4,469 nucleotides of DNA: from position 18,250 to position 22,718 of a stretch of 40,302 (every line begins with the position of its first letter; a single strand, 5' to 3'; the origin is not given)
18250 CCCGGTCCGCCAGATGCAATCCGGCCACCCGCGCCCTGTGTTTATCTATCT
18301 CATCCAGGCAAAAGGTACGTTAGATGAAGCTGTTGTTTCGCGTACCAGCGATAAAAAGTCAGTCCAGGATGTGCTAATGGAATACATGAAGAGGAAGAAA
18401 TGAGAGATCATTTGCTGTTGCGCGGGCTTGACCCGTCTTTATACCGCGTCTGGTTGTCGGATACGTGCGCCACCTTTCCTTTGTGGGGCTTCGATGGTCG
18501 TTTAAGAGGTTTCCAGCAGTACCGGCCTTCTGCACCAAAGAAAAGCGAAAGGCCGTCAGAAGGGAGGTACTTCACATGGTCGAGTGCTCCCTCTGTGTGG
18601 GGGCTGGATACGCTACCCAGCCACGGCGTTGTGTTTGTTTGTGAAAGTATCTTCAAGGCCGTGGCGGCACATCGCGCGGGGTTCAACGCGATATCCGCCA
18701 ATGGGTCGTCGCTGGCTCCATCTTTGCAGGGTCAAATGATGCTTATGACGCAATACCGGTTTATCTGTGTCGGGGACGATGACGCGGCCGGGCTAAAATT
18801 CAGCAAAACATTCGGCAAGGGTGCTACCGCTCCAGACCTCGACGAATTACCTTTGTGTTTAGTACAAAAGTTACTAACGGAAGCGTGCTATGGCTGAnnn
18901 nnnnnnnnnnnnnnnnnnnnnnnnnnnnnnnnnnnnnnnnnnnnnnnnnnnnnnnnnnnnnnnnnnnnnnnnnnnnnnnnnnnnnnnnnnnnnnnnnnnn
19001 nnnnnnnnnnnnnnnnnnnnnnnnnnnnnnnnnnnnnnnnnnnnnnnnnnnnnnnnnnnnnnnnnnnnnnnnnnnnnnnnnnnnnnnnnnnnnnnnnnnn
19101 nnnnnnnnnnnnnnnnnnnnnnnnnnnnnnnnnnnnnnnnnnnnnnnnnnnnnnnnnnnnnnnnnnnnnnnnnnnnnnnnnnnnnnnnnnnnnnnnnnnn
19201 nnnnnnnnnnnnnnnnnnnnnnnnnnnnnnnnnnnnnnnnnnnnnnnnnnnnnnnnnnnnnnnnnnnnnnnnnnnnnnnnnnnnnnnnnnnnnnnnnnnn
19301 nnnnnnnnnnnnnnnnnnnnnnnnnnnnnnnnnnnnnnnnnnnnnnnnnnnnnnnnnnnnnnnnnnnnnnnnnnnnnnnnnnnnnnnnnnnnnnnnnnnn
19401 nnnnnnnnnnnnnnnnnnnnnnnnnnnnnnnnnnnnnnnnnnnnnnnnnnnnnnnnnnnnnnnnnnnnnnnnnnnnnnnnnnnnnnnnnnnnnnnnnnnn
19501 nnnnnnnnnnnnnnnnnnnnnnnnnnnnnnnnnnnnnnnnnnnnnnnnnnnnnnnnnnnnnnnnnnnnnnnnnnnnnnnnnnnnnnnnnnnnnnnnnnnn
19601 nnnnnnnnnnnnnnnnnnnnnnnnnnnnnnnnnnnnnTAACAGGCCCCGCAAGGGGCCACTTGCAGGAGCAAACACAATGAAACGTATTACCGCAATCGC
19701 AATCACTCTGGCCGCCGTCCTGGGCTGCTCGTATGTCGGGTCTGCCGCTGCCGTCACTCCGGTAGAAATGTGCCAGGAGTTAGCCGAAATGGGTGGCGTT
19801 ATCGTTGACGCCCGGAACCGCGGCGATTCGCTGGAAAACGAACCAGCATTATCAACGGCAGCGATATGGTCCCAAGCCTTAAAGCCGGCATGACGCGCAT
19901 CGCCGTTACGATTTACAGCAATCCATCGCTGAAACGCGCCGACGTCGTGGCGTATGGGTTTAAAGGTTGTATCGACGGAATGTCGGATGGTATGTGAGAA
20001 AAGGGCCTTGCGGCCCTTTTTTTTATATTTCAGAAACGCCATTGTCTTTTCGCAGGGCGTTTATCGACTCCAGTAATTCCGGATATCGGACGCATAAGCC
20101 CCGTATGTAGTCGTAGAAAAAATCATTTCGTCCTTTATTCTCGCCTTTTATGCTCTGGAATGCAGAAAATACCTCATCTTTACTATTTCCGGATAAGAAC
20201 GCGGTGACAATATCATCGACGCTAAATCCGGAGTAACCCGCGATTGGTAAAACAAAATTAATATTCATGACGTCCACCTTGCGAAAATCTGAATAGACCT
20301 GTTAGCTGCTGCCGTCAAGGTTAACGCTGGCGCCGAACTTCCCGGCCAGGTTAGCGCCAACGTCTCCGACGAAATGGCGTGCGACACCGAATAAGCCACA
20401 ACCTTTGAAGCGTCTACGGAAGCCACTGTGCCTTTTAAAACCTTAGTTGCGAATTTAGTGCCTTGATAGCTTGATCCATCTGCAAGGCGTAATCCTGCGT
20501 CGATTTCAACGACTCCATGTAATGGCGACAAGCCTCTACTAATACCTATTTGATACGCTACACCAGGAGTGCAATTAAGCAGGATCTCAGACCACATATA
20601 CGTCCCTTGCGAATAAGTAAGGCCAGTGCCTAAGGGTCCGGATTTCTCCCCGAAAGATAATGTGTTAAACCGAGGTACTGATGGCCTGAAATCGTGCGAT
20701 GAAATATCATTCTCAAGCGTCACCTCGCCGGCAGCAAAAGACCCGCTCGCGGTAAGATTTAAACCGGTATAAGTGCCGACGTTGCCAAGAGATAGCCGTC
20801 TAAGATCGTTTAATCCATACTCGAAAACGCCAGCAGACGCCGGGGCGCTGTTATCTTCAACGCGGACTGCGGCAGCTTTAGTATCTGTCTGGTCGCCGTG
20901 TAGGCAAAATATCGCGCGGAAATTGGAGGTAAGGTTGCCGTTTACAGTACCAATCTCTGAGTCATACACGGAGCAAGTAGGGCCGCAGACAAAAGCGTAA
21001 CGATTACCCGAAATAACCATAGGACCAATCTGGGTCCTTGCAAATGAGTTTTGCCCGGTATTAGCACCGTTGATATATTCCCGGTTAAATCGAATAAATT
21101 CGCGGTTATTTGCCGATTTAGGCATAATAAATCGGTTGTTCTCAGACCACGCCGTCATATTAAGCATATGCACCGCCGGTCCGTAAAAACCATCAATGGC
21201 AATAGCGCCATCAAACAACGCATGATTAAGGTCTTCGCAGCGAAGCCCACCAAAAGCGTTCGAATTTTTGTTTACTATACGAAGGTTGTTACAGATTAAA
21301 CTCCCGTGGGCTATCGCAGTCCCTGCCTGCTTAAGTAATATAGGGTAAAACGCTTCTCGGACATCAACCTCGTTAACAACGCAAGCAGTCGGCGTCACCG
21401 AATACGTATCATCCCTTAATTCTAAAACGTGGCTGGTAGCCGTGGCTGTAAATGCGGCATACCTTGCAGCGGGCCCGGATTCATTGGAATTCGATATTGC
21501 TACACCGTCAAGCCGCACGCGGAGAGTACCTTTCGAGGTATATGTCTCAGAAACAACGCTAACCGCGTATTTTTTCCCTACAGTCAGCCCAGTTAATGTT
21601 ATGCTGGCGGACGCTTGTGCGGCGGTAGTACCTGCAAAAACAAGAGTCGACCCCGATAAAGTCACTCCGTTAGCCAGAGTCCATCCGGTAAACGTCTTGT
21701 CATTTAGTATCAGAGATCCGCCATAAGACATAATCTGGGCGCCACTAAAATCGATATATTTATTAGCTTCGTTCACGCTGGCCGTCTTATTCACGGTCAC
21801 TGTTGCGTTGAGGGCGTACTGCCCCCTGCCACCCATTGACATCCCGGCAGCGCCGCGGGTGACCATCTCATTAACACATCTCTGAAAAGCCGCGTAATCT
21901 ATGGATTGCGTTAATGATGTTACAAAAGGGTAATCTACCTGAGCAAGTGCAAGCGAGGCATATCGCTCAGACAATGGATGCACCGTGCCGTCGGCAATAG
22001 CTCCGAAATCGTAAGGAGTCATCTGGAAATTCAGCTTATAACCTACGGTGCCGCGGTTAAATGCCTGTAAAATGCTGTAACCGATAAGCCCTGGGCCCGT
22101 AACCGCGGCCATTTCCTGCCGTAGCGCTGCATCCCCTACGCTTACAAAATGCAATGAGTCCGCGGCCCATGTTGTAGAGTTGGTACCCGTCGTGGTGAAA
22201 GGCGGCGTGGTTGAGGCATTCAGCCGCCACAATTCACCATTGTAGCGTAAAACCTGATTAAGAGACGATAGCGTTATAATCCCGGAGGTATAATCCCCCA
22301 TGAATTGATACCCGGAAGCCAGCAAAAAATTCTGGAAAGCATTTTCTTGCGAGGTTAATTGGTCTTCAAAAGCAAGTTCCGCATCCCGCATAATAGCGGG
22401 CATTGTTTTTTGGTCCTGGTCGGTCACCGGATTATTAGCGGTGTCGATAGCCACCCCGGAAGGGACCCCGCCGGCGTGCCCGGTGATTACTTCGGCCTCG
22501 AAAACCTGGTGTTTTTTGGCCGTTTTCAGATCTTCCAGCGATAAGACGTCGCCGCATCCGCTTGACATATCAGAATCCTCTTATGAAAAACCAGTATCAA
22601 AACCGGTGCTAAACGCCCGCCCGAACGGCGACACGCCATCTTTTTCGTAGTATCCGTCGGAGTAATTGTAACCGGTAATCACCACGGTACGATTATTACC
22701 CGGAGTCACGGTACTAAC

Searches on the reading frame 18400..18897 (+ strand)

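Call 30: search_protein_families(library=pfam, proteins=[window:18400-18897:+], max_evalue=0.01)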
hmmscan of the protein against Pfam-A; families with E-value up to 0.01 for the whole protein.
window:18400-18897:+ (165 aa): 1 family
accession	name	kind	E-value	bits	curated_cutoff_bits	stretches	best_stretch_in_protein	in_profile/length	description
PF13155.12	Toprim_2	-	0.00029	21.6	22.1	1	79-137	1-61/88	Toprim-like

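Call 31: search_protein_families(library=phrogs, proteins=[window:18400-18897:+], max_evalue=0.001)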
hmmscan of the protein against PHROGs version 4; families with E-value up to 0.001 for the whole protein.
window:18400-18897:+ (165 aa): 4 families
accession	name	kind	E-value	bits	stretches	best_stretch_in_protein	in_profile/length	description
phrog_849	-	DNA, RNA and nucleotide metabolism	6.9e-40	138.3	1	2-150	150-327/435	DNA primase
phrog_14043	-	DNA, RNA and nucleotide metabolism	7e-17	62.5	1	1-71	5-77/92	DNA primase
phrog_17952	-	DNA, RNA and nucleotide metabolism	2.3e-11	44.6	1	96-151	2-56/68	DNA primase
phrog_47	-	DNA, RNA and nucleotide metabolism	2.8e-07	30.5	1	8-137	157-293/947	DNA primase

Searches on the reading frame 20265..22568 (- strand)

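Call 30: search_protein_families(library=pfam, proteins=[window:20265-22568:-], max_evalue=0.01)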
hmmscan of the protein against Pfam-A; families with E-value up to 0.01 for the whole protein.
window:20265-22568:- (767 aa): 1 family
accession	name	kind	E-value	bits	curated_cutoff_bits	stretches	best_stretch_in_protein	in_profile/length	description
PF21466.3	GH101_dom-5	-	0.0042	17.4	27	1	309-376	35-102/145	Endo-alpha-N-acetylgalactosaminidase, domain 5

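Call 31: search_protein_families(library=phrogs, proteins=[window:20265-22568:-], max_evalue=0.001)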
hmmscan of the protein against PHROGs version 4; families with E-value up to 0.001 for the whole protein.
window:20265-22568:- (767 aa): 9 families
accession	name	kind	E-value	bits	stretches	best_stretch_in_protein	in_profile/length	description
phrog_29731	-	tail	5.1e-24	86.1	1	1-65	1-65/336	tail spike protein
phrog_8649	-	unknown function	2.9e-19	70.1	1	185-280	253-344/743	-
phrog_13768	-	tail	6.7e-16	59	1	75-285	23-226/718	tail protein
phrog_20900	-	tail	7.5e-15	55.3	1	1-70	1-70/721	tail spike protein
phrog_17635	-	tail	2.9e-09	36.7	1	63-164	54-152/721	tail fiber protein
phrog_29076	-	tail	3.9e-09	36.2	1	166-283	224-337/793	tail protein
phrog_27367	-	tail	2.2e-07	30.7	1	1-78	78-159/736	tail fiber protein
phrog_13893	-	tail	5.9e-06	25.9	1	1-55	27-80/648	tail protein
phrog_15518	-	unknown function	3.1e-05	23.5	1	75-180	56-159/667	-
